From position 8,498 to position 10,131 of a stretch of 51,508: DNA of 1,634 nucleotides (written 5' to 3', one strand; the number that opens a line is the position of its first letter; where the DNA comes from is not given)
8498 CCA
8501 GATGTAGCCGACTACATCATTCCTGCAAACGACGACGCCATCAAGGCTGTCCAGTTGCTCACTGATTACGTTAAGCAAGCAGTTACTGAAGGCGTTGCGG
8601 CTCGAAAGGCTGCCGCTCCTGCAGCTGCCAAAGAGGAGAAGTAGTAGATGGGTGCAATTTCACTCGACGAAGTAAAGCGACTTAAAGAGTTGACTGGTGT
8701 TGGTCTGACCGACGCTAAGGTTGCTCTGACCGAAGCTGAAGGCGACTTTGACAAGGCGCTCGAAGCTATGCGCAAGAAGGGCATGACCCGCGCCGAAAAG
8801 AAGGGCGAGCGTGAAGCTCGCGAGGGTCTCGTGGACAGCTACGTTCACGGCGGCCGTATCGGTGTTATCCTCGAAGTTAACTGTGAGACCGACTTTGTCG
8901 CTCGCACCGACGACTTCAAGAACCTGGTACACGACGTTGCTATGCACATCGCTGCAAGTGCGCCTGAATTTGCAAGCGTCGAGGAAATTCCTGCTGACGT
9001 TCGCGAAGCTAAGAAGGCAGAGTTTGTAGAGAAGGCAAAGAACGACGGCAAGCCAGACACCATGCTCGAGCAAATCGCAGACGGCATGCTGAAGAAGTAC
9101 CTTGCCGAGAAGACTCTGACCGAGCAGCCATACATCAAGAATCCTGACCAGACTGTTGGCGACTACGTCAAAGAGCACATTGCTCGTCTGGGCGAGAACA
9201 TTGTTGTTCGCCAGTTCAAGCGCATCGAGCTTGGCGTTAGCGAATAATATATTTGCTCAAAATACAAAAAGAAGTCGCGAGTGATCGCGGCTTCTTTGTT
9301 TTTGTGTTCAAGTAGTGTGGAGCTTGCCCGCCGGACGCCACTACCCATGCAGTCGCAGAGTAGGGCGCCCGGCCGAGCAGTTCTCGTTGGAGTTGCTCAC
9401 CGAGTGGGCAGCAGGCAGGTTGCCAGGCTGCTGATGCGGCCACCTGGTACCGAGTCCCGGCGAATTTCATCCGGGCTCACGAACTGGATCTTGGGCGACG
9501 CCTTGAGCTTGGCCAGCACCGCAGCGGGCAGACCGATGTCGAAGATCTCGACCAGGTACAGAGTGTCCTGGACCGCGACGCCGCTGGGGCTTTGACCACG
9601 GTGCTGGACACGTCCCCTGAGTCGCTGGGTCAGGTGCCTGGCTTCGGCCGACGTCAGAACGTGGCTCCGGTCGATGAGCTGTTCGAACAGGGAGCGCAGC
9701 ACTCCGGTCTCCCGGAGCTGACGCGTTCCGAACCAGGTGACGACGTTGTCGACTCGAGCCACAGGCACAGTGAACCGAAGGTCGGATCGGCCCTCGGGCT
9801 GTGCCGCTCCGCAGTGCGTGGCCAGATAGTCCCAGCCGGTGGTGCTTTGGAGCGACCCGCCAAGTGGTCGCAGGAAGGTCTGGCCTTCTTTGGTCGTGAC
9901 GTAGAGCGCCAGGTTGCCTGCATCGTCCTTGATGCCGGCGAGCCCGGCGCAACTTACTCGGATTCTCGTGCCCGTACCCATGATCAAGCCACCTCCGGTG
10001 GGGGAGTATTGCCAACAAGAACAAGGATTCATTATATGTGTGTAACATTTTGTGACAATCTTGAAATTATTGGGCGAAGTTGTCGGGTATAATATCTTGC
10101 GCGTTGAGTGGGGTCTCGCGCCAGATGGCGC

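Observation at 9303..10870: Island A: two tandem cassettes encoding paralogous orphan proteins, each with its own promoter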

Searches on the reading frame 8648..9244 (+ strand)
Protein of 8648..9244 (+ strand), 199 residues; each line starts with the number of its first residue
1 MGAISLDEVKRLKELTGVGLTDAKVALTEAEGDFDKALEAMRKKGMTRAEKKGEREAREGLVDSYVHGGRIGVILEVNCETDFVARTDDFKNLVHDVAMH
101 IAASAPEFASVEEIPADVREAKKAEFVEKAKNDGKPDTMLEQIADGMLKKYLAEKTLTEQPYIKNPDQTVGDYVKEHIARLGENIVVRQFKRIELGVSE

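Call 20: find_related_loci(query=window:8648-9244:+, collection=genome_contigs, flank=5000)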
Query window:8648-9244:+ (199 aa) in genome_contigs; peptide patterns used: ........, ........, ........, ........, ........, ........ (x = any residue, [..] = any of these).
600 stretches matched a pattern (row limit reached: there are more); 596 encode a relative of the query (tblastn E <= 1e-3); the best 80 are kept; 80 distinct loci.
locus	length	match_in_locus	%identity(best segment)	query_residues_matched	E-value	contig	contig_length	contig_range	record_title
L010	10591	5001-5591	74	3-199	1e-97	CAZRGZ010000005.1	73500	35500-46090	MAG TPA_asm: uncultured Candidatus Saccharibacteria bacterium isolate SRP144015_co1_121 genome assembly, contig: NODE_18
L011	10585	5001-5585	69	1-196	1e-86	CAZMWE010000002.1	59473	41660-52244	MAG TPA_asm: uncultured Candidatus Saccharibacteria bacterium isolate binchicken_co54_327 genome assembly, contig: NODE_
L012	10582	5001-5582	64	3-196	8e-86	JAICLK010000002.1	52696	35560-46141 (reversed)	MAG: Candidatus Saccharibacteria bacterium isolate GZL_HY_2_bin.140 k141_2847916_length_52696_cov_14.1387, whole genome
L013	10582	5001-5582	64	3-196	5e-85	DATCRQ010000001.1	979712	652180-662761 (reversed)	MAG TPA_asm: Candidatus Saccharimonadales bacterium isolate SMAG_U7283 k141_89128, whole genome shotgun sequence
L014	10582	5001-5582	69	3-196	6e-88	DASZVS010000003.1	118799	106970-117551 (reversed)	MAG TPA_asm: Candidatus Saccharimonadales bacterium isolate SMAG_U6137 k141_629769, whole genome shotgun sequence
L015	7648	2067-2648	62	3-196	1e-81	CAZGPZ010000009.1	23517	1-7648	MAG TPA_asm: uncultured Candidatus Saccharibacteria bacterium isolate SRP193066_co1_238 genome assembly, contig: NODE_21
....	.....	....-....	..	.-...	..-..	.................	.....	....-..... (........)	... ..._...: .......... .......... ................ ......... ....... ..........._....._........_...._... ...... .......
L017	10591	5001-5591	63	3-199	1e-80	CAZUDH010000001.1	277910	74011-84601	MAG TPA_asm: uncultured Candidatus Saccharibacteria bacterium isolate SRP285395_co2_116 genome assembly, contig: NODE_34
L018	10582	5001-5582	63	3-196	4e-80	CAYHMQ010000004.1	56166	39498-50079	MAG TPA_asm: uncultured Candidatus Saccharibacteria bacterium isolate ERP119705_co13_576 genome assembly, contig: NODE_6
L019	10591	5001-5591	61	3-199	3e-79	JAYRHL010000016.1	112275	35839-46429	MAG: Candidatus Saccharimonadaceae bacterium isolate SZ_szas25bin.26 k141_617601, whole genome shotgun sequence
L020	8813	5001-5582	62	3-196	3e-79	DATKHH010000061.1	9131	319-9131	MAG TPA_asm: Candidatus Saccharimonadia bacterium isolate SMAG_U14572 k141_230731, whole genome shotgun sequence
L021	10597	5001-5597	61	1-199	1e-78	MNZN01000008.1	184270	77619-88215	MAG: Candidatus Saccharibacteria bacterium CG2_30_41_52 cg2_3.0_scaffold_21_c, whole genome shotgun sequence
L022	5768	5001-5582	61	3-196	9e-78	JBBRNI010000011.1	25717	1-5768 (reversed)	MAG: Candidatus Saccharimonadales bacterium isolate La1_metabat2.151 LA1C_B2.151_k141_2687285L_25717_cov_12.9944, whole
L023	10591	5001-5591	58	3-199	5e-77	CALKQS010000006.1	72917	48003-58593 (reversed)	MAG TPA_asm: uncultured Candidatus Saccharibacteria bacterium isolate ERR589645_bin.9_CONCOCT_v1.1_MAG genome assembly,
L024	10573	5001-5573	60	6-196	6e-76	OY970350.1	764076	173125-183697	MAG: uncultured bacterium isolate MFD09567.bin.c.1 genome assembly, chromosome: 1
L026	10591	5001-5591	58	3-199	6e-75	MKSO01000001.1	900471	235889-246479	MAG: Candidatus Saccharibacteria bacterium 47-87 scnpilot_cont_500_p_scaffold_55, whole genome shotgun sequence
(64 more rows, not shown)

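Call 23: search_protein_families(library=pfam, proteins=[L010:5733-6290:+, L010:6290-7075:+, L012:5661-6392:-, L013:5607-6323:+, L014:5563-6426:+, L015:2705-3208:+, L018:5655-6413:+, L018:6489-7148:+, L026:5636-6682:-, L010:7202-7564:+], max_evalue=0.01)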
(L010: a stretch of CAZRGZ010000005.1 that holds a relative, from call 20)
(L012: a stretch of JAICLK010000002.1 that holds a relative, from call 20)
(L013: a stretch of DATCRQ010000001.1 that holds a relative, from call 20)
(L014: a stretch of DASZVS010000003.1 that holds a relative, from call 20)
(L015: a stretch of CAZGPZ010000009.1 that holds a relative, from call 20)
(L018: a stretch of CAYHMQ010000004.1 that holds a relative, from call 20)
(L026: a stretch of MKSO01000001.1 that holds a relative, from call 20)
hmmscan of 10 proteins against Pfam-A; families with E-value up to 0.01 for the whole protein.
L010:5733-6290:+ (186 aa): 0 families

L010:6290-7075:+ (262 aa): 1 family
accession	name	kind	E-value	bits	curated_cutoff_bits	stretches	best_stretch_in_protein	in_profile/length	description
PF00696.33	AA_kinase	-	2e-19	70.7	24.9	1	6-240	2-234/234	Amino acid kinase family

L012:5661-6392:- (244 aa): 1 family
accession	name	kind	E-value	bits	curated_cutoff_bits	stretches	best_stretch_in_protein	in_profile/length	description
PF14748.11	P5CR_dimer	-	0.0056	17.4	25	1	66-109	34-77/105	Pyrroline-5-carboxylate reductase dimerisation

L013:5607-6323:+ (239 aa): 2 families
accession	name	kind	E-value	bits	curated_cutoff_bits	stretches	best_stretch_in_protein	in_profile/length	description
PF00702.32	Hydrolase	-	6.1e-18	66.3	26.4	1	5-202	1-191/191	haloacid dehalogenase-like hydrolase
PF13419.12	HAD_2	-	3.2e-10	40.8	23.8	1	127-207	96-177/178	Haloacid dehalogenase-like hydrolase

L014:5563-6426:+ (288 aa): 0 families

L015:2705-3208:+ (168 aa): 0 families

L018:5655-6413:+ (253 aa): 0 families

L018:6489-7148:+ (220 aa): 0 families

L026:5636-6682:- (349 aa): 0 families

L010:7202-7564:+ (121 aa): 0 families

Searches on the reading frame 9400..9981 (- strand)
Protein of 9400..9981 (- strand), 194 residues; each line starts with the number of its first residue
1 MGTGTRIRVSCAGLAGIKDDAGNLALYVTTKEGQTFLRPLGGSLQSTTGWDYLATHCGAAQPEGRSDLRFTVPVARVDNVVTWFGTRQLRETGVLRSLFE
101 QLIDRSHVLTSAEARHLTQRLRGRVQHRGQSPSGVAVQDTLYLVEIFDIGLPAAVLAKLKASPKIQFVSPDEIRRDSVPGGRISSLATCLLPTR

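Call 5: search_protein_families(library=pfam, proteins=[window:9400-9981:-], max_evalue=10)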
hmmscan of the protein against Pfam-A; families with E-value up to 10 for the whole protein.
window:9400-9981:- (194 aa): 1 family
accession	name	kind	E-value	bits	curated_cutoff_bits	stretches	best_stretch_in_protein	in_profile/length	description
PF18167.6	Sa_NUDIX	-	4.2e-12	46.8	25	1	6-175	1-177/199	SMODS-associated NUDIX domain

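Call 6: search_protein_families(library=padloc, proteins=[window:9400-9981:-], max_evalue=10)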
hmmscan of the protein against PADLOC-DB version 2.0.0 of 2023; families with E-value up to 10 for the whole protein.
window:9400-9981:- (194 aa): 5 families
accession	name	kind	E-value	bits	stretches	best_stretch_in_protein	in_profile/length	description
PDLC00693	Effector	-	2.6e-12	44.9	1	5-178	45-226/243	2TM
PDLC00675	Effector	-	3.3e-08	31.7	1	38-151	99-217/276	2TM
PDLC00699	Effector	-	5e-07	27.5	1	60-117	135-191/275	2TM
PDLC00667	Effector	-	1e-06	26.5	1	6-181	77-262/299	2TM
PDLC03809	RTasNUDIX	-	5.5e-06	24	1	56-128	91-162/234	DRT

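Call 12: find_homologous_proteins(query=window:9400-9981:-, max_evalue=0.001)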
Query window:9400-9981:- (194 aa): 6 proteins with E <= 0.001 among 327 candidates.
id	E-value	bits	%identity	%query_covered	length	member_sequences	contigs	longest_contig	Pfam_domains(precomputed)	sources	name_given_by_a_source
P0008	9.1e-111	386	92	100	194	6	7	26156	PF18167.7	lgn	-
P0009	6.6e-98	344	81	98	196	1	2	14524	PF18167.7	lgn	-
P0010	1.3e-83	297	74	98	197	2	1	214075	PF18167.7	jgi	jgi:hypothetical protein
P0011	6.3e-80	285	70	98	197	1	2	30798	PF18167.7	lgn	-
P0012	2.1e-72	261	67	98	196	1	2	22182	PF18167.7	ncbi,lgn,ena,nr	ncbi:MAG TPA: hypothetical protein VJM46_01355 [Candidatus Saccharimonadales bacterium]|nr:hypotheti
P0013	2.3e-67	244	64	99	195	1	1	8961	PF18167.7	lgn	-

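Call 15: find_encoding_contigs(protein=P0012, flank=6000, max_places=3)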
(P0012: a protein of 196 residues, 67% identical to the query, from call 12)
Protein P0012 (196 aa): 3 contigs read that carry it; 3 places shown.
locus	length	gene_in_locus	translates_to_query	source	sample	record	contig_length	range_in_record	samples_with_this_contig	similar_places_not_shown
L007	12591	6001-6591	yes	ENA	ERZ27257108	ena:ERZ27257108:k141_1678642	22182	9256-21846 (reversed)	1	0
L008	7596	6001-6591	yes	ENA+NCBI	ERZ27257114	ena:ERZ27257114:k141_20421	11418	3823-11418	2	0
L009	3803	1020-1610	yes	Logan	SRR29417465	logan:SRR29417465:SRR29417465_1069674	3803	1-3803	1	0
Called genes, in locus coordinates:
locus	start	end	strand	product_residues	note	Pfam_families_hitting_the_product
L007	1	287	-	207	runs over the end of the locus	?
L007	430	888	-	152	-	PF03449:GreA_GreB_N, PF01272:GreA_GreB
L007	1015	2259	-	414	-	PF00587:tRNA-synt_2b, PF03129:HGTP_anticodon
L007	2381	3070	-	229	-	PF02517:Rce1-like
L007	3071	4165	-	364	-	PF02163:Peptidase_M50, PF13180:PDZ_2, PF17820:PDZ_6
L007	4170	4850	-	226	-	PF01255:Prenyltransf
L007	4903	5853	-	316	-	PF01765:RRF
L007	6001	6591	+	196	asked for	PF18167:Sa_NUDIX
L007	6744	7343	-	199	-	PF00889:EF_TS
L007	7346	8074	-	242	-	PF00318:Ribosomal_S2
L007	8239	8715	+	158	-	-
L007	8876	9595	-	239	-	-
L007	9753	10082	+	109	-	PF01197:Ribosomal_L31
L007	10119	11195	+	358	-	PF03462:PCRF, PF00472:RF-1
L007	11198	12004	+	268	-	PF17827:PrmC_N, PF00891:Methyltransf_2 (weak), PF05175:MTS, PF06325:PrmA, PF08242:Methyltransf_12 (weak), PF13649:Methyltransf_25, PF13847:Methyltransf_31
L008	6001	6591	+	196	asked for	PF18167:Sa_NUDIX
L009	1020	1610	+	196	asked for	PF18167:Sa_NUDIX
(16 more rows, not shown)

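Call 42: predict_structure(alignment_id=A3)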
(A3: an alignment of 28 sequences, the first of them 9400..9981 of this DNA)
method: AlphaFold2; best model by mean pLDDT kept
length: 194 residues; sequences in the alignment: 28
mean_pLDDT: 94.6   pTM: 0.89
mean pLDDT of the five models: 94.6, 94.5, 94.0, 94.0, 93.4
residues with pLDDT >= 90: 175; 70-90: 14; 50-70: 1; < 50: 4
segments of 3 or more residues with pLDDT < 50: 1-3
pLDDT, mean of each block of 10 residues (from residue 1): 76 98 98 96 94 96 93 97 97 96 97 97 95 88 98 98 98 95 96 78
secondary structure, 60 per line:
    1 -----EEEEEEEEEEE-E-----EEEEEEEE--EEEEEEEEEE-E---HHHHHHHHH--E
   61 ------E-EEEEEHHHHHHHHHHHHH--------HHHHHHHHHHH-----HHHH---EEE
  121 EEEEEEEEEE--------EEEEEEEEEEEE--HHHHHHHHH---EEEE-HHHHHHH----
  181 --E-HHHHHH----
elements in order: E6-16 E24-31 E34-43 H49-57 E69-73 H74-86 H95-105 H111-114 E118-130 E139-150 H153-161 E165-168 H170-176 H185-190

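Call 67: search_protein_families(library=ncbifam, proteins=[window:9400-9981:-], max_evalue=1)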
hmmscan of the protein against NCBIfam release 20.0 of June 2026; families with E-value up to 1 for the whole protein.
window:9400-9981:- (194 aa): 0 families

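Call 92: fold_search(model_id=the predicted structure, library=pdb)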
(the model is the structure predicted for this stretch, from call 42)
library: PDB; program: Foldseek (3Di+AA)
matches with E <= 10: 384; with E <= 0.001: 0
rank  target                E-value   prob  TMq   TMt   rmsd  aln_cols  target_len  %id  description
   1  2i8t_A                2.9e-03  0.99  0.37  0.46   6.8       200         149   12  GDP-mannose mannosyl hydrolase-calcium-GDP-mannose complex (released 2007-06-19)
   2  6uuf_B                6.1e-03  0.75  0.28  0.33   8.1       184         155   12  Crystal structure of a Nudix Hydrolase from M. Smegmatis, RenU (released 2021-05-12)
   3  9jax_B                6.4e-03  0.97  0.32  0.35   6.7       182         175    8  Crystal structure of NUDIX hydrolase from Bacillus methanolicus (released 2025-09-03)
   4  2i8t_B                6.4e-03  0.96  0.34  0.42   8.8       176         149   14  GDP-mannose mannosyl hydrolase-calcium-GDP-mannose complex (released 2007-06-19)
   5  3r03_B                7.7e-03  0.91  0.32  0.43   8.2       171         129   12  The crystal structure of NUDIX hydrolase from Rhodospirillum rubrum (released 2011-05-11)
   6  3dku_F                8.2e-03  0.97  0.35  0.43   7.6       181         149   11  Crystal structure of Nudix hydrolase Orf153, ymfB, from Escherichia coli K-1 (released 2009-06-30)
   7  3oga_A                8.7e-03  0.97  0.37  0.51   8.0       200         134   12  1.75 Angstrom resolution crystal structure of a putative NTP pyrophosphohydrolase (yfaO) from Salmonella typhimurium L (released 2010-10-06)
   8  3dku_A                9.2e-03  0.98  0.37  0.45   5.9       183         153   10  Crystal structure of Nudix hydrolase Orf153, ymfB, from Escherichia coli K-1 (released 2009-06-30)
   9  8dwe_A                9.2e-03  0.95  0.34  0.21   5.6       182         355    9  Adenine glycosylase MutY variant E43Q in complex with DNA containing d(8-oxo-G) paired with substrate purine (released 2023-08-09)
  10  9bs2_A                1.0e-02  0.96  0.34  0.22   5.7       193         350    8  Glycosylase MutY variant R149Q in complex with DNA containing d(8-oxo-G) paired with a product analog (THF) to 1.51 A  (released 2024-10-30)
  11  8wv3_E                1.1e-02  0.93  0.34  0.35   7.8       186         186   10  NUDIX hydrolase from Bacillus methanolicus (released 2024-10-30)
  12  7sp3                  1.1e-02  0.77  0.32  0.38   8.6       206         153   11  E. coli RppH bound to Ap4A (released 2022-03-09)
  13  3ffu_A                1.2e-02  0.96  0.36  0.49   7.3       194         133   10  Structure of the RNA pyrophosphohydrolase BdRppH in complex with GTP and magnesium (released 2009-03-24)
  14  6d1v_B                1.2e-02  0.89  0.36  0.41   7.9       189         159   10  Crystal structure of E. coli RppH-DapF complex, monomer bound to RNA (released 2018-05-23)
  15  8zr8_A                1.2e-02  0.96  0.35  0.38   6.7       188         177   10  The Crystal Structure of Nudix Hydrolase from Bacillus methanolicus C1 (released 2025-06-04)
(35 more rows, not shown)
